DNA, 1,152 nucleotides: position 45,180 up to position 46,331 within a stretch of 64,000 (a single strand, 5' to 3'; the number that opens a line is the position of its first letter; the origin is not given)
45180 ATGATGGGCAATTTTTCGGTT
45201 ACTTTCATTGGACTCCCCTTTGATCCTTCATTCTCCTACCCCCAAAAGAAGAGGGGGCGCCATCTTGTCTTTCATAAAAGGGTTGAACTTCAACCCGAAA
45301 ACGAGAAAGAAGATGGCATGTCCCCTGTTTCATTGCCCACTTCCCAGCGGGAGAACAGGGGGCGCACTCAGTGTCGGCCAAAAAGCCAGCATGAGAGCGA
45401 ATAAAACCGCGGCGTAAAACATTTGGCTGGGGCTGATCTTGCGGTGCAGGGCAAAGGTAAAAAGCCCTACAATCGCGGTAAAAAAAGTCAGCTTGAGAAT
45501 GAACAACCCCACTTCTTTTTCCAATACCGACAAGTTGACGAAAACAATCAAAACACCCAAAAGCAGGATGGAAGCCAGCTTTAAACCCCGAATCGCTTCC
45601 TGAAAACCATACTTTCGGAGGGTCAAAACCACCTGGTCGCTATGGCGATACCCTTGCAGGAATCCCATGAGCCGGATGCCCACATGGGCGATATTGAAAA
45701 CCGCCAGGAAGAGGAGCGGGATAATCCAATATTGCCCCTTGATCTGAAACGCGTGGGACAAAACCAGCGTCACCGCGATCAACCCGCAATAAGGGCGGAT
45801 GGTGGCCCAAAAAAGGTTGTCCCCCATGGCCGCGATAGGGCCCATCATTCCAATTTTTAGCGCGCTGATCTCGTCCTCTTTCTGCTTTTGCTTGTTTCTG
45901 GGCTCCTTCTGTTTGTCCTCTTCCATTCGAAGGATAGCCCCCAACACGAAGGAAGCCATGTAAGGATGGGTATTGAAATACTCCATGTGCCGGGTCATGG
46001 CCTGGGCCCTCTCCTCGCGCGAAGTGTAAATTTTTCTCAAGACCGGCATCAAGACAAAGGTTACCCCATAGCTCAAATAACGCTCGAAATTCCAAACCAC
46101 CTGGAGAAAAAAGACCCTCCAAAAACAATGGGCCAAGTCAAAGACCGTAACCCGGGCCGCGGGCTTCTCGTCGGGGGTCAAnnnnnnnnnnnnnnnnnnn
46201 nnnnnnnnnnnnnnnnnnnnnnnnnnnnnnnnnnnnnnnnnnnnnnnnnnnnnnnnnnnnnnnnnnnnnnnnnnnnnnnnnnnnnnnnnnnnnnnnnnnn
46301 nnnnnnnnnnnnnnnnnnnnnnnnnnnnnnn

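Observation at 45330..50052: GH57 alpha-glucan enzyme embedded inside a mannose-family PTS operon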

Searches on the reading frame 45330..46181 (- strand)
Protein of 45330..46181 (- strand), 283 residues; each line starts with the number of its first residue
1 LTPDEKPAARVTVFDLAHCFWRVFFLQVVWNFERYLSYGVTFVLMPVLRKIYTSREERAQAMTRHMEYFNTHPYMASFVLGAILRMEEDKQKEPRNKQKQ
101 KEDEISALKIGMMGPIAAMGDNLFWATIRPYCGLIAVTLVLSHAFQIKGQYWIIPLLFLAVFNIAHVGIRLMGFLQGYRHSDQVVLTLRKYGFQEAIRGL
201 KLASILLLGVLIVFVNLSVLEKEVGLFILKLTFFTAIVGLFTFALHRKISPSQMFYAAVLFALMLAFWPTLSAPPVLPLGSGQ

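Call 3: search_protein_families(library=pfam, proteins=[window:45330-46181:-])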
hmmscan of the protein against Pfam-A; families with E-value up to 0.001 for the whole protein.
window:45330-46181:- (283 aa): 1 family
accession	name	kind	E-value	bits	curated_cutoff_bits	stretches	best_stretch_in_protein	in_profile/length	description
PF03613.19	EIID-AGA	-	5.4e-50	170.5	25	1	12-216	3-198/265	PTS system mannose/fructose/sorbose family IID component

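Call 4: search_protein_families(library=ncbifam, proteins=[window:45330-46181:-])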
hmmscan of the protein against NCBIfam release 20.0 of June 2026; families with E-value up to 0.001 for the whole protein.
window:45330-46181:- (283 aa): 4 families
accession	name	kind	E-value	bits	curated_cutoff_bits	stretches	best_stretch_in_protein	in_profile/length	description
TIGR00828.1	EIID-AGA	subfamily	1.3e-41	142.7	292.75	1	10-213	2-195/271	mannose/fructose/sorbose PTS transporter subunit IID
NF008315.0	PRK11103.1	subfamily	1.5e-39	135.9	365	1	9-212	11-204/283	PTS mannose transporter subunit IID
NF040760.1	AgaE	equivalog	1.9e-31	109.4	500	1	8-183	33-192/292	PTS N-acetylgalactosamine transporter subunit IID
NF007359.1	PRK09855.1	equivalog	1.9e-23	83.6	400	1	15-192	5-166/259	PTS galactosamine transporter subunit IID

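Call 26: search_solved_structures(query=window:45330-46181:-, max_evalue=0.01, show_alignments=1)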
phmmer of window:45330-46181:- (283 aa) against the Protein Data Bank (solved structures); distinct sequences matched with E-value up to 0.01: 6.
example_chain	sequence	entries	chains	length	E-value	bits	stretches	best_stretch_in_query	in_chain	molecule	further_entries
7vlx_Z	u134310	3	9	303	6.2e-34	121.1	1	15-216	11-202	PTS mannose family transporter subunit IID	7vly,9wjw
8hfs_Z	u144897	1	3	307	8.2e-34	120.7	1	19-213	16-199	Mannose-specific PTS system, IID component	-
7xno_Z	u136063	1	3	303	2.9e-32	115.6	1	12-212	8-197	Mannose permease IID component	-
7xtg_E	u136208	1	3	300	3.5e-32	115.3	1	14-212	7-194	Mannose permease IID component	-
6k1h_Z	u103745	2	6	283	9.1e-32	113.9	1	9-212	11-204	PTS mannose transporter subunit IID | PTS system mannose-specific EIID component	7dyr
9wjr_Z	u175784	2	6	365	1.7e-31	113.1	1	20-218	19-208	PTS mannose transporter subunit IID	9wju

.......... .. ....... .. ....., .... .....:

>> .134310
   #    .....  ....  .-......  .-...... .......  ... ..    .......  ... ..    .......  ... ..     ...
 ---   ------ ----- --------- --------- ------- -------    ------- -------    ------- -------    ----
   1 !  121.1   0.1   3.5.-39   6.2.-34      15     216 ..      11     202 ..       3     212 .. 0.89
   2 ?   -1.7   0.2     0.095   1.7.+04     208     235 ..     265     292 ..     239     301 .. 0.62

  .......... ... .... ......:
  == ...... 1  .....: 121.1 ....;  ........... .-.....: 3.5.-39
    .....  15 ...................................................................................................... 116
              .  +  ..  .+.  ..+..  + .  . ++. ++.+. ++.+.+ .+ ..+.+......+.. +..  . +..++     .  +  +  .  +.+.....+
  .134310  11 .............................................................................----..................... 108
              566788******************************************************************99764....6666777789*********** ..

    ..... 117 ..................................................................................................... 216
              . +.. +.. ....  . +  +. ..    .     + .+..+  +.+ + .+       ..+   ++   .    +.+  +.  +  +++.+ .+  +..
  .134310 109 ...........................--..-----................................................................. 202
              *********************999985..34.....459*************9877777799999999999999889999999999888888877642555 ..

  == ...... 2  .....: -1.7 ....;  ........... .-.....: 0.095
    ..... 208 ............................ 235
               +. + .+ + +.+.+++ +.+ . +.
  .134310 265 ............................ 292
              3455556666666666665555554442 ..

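Call 30: find_homologous_proteins(query=window:45333-46181:-)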
Query seq(283 aa) (283 aa): 103 proteins with E <= 0.001 among 4348 candidates.
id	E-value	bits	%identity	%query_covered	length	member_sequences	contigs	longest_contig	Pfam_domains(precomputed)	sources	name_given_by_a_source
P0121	1.1e-184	630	100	100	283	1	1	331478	PF03613.20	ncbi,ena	-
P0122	1.3e-176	604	94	100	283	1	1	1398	PF03613.20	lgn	-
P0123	8.3e-175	598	93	100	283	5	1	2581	PF03613.20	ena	-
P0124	1.3e-168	578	90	100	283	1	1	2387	PF03613.20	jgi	jgi:PTS system mannose-specific IID component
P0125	3.8e-168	576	91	100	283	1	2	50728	PF03613.20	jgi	jgi:PTS system mannose-specific IID component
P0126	9.2e-167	572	89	100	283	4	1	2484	PF03613.20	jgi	jgi:PTS system mannose-specific IID component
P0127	1.3e-166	571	88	99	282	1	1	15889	PF03613.20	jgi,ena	-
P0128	1.0e-159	548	88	97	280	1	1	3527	PF03613.20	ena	-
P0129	1.3e-158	545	87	98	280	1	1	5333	PF03613.20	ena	-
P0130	7.1e-158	542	84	98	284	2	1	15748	PF03613.20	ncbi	-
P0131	7.7e-157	539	84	99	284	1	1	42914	PF03613.20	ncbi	-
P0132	1.5e-156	538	83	99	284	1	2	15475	PF03613.20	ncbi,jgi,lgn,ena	-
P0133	6.1e-155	533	83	99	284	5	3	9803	PF03613.20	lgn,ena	-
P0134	4.6e-154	530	83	99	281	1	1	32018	PF03613.20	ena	-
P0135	5.0e-153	527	84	97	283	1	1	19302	PF03613.20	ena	-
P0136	1.5e-152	525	82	99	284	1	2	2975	PF03613.20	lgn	-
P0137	3.5e-152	524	81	99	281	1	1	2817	PF03613.20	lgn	-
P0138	4.3e-152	523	81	100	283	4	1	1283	PF03613.20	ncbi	-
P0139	4.1e-151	520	81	100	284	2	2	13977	PF03613.20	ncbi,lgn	-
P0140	4.3e-150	517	80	100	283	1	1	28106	PF03613.20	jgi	jgi:mannose PTS system EIID component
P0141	1.4e-149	515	80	99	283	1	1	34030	PF03613.20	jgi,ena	-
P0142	5.6e-149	513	82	99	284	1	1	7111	PF03613.20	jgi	jgi:PTS system mannose-specific IID component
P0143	2.7e-148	511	82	99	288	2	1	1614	PF03613.20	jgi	jgi:PTS system mannose-specific IID component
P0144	2.2e-147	508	80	100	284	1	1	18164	PF03613.20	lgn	-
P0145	2.2e-147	508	80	100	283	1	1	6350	PF03613.20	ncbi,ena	-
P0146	2.8e-147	508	82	99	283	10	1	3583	PF03613.20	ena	-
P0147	9.6e-147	506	81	96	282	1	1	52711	PF03613.20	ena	-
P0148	6.4e-146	503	79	100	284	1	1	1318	PF03613.20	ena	-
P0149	8.0e-146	503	80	97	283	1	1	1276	PF03613.20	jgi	jgi:PTS system mannose-specific IID component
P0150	3.9e-144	497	84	92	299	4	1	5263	PF03613.20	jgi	jgi:PTS system mannose-specific IID component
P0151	5.9e-144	497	77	99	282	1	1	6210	PF03613.20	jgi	jgi:mannose/fructose/N-acetylgalactosamine-specific phosphotransferase system component IID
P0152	9.2e-144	496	78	99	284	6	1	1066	PF03613.20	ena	-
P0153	1.1e-143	496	78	99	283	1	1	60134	PF03613.20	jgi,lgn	-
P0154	1.1e-143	496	79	99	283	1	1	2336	PF03613.20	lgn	-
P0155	1.9e-143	495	77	100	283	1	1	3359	PF03613.20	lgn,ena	-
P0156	7.7e-143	493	78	96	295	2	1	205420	PF03613.20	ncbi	-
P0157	1.0e-142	493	77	98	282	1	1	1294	PF03613.20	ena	-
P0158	1.3e-142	492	80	96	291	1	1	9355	PF03613.20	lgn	-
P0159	2.6e-142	491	76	99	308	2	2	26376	PF03613.20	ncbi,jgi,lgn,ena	ncbi:MAG TPA: PTS system mannose/fructose/sorbose family transporter subunit IID [bacterium]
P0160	6.7e-142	490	75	100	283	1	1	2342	PF03613.20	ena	-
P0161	2.2e-141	488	80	96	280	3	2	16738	PF03613.20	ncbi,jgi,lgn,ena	jgi:PTS system mannose-specific IID component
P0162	3.6e-141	488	78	96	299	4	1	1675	PF03613.20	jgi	jgi:mannose PTS system EIID component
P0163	4.8e-141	487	78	96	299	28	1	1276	PF03613.20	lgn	-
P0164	2.6e-140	485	76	100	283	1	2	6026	PF03613.20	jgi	jgi:PTS system mannose-specific IID component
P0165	2.7e-139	481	76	96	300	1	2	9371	PF03613.20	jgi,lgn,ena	jgi:PTS system mannose-specific IID component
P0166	6.4e-139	480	78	95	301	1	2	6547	PF03613.20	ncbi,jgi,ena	jgi:mannose/fructose/N-acetylgalactosamine-specific phosphotransferase system component IID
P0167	3.3e-137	475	74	99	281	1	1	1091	PF03613.20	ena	-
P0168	3.8e-137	474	76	96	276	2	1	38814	PF03613.20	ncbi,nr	ncbi:MAG TPA: PTS system mannose/fructose/sorbose family transporter subunit IID [bacterium]|nr:PTS 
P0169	5.4e-137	474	80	93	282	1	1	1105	PF03613.20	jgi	jgi:PTS system mannose-specific IID component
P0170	1.3e-134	466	77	96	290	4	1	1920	PF03613.20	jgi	jgi:mannose/fructose/N-acetylgalactosamine-specific phosphotransferase system component IID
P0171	1.4e-134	466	74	99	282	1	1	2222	PF03613.20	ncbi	-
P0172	1.9e-134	466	77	95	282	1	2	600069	PF03613.20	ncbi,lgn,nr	ncbi:MAG TPA: PTS system mannose/fructose/sorbose family transporter subunit IID [bacterium]|nr:PTS 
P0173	2.9e-134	465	75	99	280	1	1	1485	PF03613.20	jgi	jgi:PTS system mannose-specific IID component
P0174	4.0e-134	465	75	97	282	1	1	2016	PF03613.20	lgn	-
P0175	5.4e-134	464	74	97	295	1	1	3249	PF03613.20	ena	-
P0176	1.5e-132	459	73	99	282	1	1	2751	PF03613.20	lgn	-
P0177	2.3e-132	459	72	98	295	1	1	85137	PF03613.20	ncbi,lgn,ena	-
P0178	7.3e-132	457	73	97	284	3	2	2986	PF03613.20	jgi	jgi:PTS system mannose-specific IID component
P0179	1.4e-131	456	74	95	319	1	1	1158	PF03613.20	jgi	jgi:PTS system mannose-specific IID component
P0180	1.8e-130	453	72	99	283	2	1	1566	PF03613.20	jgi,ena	-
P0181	9.9e-130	450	72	97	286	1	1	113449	PF03613.20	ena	-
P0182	1.2e-129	450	72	97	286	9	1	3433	PF03613.20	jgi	-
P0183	1.9e-129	449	71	98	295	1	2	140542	PF03613.20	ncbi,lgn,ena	-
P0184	5.8e-129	448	72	97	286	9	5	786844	PF03613.20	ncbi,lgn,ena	-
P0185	9.4e-127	440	68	99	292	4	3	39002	PF03613.20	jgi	jgi:mannose/fructose/N-acetylgalactosamine-specific phosphotransferase system component IID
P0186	8.9e-126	437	90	77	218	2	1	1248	PF03613.20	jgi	jgi:PTS system mannose-specific IID component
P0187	7.9e-125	434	69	97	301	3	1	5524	PF03613.20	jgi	jgi:mannose/fructose/N-acetylgalactosamine-specific phosphotransferase system component IID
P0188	1.4e-124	433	73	93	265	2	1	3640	PF03613.20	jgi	jgi:PTS system mannose-specific IID component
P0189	3.0e-123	429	69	97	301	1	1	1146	PF03613.20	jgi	jgi:mannose/fructose/N-acetylgalactosamine-specific phosphotransferase system component IID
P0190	3.6e-123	429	68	97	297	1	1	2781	PF03613.20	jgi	jgi:PTS system mannose-specific IID component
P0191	3.6e-119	415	93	73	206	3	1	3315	PF03613.20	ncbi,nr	ncbi:MAG TPA: PTS system mannose/fructose/sorbose family transporter subunit IID, partial [bacterium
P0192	1.8e-118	413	65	97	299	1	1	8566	PF03613.20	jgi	jgi:mannose PTS system EIID component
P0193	1.1e-114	401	64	99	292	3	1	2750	PF03613.20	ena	-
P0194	7.1e-113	395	63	96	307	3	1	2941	PF03613.20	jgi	-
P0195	4.8e-112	392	62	97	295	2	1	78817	PF03613.20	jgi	-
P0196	9.0e-112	391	61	98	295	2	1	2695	PF03613.20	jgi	jgi:mannose/fructose/N-acetylgalactosamine-specific phosphotransferase system component IID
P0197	2.1e-111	390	61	98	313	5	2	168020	PF03613.20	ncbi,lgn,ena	-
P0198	2.5e-111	390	60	98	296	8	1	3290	PF03613.20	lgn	-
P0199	6.0e-109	382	63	92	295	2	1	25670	PF03613.20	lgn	-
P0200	7.1e-106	372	58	98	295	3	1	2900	PF03613.20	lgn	-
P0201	1.4e-103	364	83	71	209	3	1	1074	PF03613.20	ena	-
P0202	1.4e-101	358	85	67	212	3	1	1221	PF03613.20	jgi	jgi:PTS system mannose-specific IID component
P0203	1.8e-86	308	68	70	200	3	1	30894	PF03613.20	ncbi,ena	-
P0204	1.9e-85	305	55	93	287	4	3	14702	PF03613.20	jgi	-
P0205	1.5e-84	302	52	94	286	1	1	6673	PF03613.20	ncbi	-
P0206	3.3e-84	301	50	93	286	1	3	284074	PF03613.20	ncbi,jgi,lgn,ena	jgi:PTS system mannose-specific IID component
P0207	5.1e-84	300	84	58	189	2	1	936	PF03613.20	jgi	-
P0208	1.8e-82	295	83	58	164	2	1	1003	PF03613.20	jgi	jgi:mannose/fructose/N-acetylgalactosamine-specific phosphotransferase system component IID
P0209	8.0e-81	290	48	94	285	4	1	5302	PF03613.20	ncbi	-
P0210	3.2e-80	288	49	97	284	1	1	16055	PF03613.20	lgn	-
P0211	9.3e-75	270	76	55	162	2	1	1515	PF03613.20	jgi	jgi:mannose/fructose/N-acetylgalactosamine-specific phosphotransferase system component IID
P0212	3.7e-68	248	74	53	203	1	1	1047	PF03613.20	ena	-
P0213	9.5e-42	162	38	81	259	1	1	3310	PF03613.20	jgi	jgi:PTS system mannose-specific IID component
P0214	4.3e-39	153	39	73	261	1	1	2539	PF03613.20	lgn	-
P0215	9.3e-39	152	39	70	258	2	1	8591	PF03613.20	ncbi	-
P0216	2.8e-37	147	39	71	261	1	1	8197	PF03613.20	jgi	jgi:PTS system mannose-specific IID component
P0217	3.1e-37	147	38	75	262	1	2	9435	PF03613.20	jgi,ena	jgi:mannose/fructose/N-acetylgalactosamine-specific phosphotransferase system component IID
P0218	6.0e-35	139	39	61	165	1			PF03613.20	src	-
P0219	8.7e-33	132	35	71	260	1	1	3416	PF03613.20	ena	-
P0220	1.1e-29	122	40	61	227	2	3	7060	PF03613.20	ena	-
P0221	3.1e-28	117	37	62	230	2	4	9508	PF03613.20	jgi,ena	-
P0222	1.0e-23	102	33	58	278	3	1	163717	PF03613.20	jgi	-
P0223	3.6e-20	91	34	71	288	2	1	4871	PF03613.20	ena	-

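Call 31: find_encoding_contigs(protein=P0121, flank=10000, max_places=2)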
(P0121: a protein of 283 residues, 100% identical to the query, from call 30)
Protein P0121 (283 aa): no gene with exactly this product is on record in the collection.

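Call 32: find_encoding_contigs(protein=P0215, flank=8000, max_places=3)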
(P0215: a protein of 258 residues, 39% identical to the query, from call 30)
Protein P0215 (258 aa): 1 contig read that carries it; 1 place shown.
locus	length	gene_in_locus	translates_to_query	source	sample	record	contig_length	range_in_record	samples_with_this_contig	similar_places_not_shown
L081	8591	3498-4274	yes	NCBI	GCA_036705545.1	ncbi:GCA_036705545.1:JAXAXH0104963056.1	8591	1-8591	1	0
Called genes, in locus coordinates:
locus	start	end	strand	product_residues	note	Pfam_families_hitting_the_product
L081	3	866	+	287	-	?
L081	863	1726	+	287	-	PF03668:RapZ-like_N, PF22740:PapZ_C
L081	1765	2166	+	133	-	PF03610:EIIA-man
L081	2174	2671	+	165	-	PF03830:PTSIIB_sorb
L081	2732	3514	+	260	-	PF03609:EII-Sor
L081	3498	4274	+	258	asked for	PF03613:EIID-AGA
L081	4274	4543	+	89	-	PF00381:PTS-HPr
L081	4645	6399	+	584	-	PF05524:PEP-utilisers_N, PF00391:PEP-utilizers, PF02896:PEP-utilizers_C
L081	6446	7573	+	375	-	PF00155:Aminotran_1_2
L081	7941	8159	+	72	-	-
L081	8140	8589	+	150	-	?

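Call 33: find_encoding_contigs(protein=P0222, flank=8000, max_places=3)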
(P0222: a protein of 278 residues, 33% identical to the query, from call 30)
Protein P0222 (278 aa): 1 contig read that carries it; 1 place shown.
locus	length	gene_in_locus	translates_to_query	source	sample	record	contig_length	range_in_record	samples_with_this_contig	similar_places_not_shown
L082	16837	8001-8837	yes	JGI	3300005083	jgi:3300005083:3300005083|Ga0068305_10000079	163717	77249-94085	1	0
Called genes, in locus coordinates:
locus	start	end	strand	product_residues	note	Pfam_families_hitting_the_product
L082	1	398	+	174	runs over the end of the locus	PF06835:LptC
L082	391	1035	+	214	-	-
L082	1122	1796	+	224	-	PF00005:ABC_tran, PF13304:AAA_21 (faint)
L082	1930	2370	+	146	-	PF02482:Ribosomal_S30AE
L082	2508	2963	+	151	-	PF00359:PTS_EIIA_2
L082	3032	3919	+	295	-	PF02603:Hpr_kinase_N, PF07475:Hpr_kinase_C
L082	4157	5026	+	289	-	PF03668:RapZ-like_N, PF22740:PapZ_C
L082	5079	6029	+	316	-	PF01933:CofD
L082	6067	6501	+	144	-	PF03610:EIIA-man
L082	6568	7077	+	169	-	PF03830:PTSIIB_sorb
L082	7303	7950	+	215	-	PF03609:EII-Sor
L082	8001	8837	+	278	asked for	PF03613:EIID-AGA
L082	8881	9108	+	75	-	PF00381:PTS-HPr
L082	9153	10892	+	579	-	PF05524:PEP-utilisers_N, PF00391:PEP-utilizers, PF02896:PEP-utilizers_C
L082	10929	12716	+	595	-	PF00009:GTP_EFTU, PF03144:GTP_EFTU_D2, PF00679:EFG_C, PF06421:LepA_C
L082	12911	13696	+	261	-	PF10502:Peptidase_S26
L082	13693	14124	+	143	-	PF01957:NfeD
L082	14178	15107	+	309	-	PF01145:Band_7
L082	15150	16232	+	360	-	PF04055:Radical_SAM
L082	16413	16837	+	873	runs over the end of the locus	PF07517:SecA_DEAD, PF00270:DEAD (weak), PF01043:SecA_PP_bind, PF21090:P-loop_SecA, PF07516:SecA_SW, PF02810:SEC-C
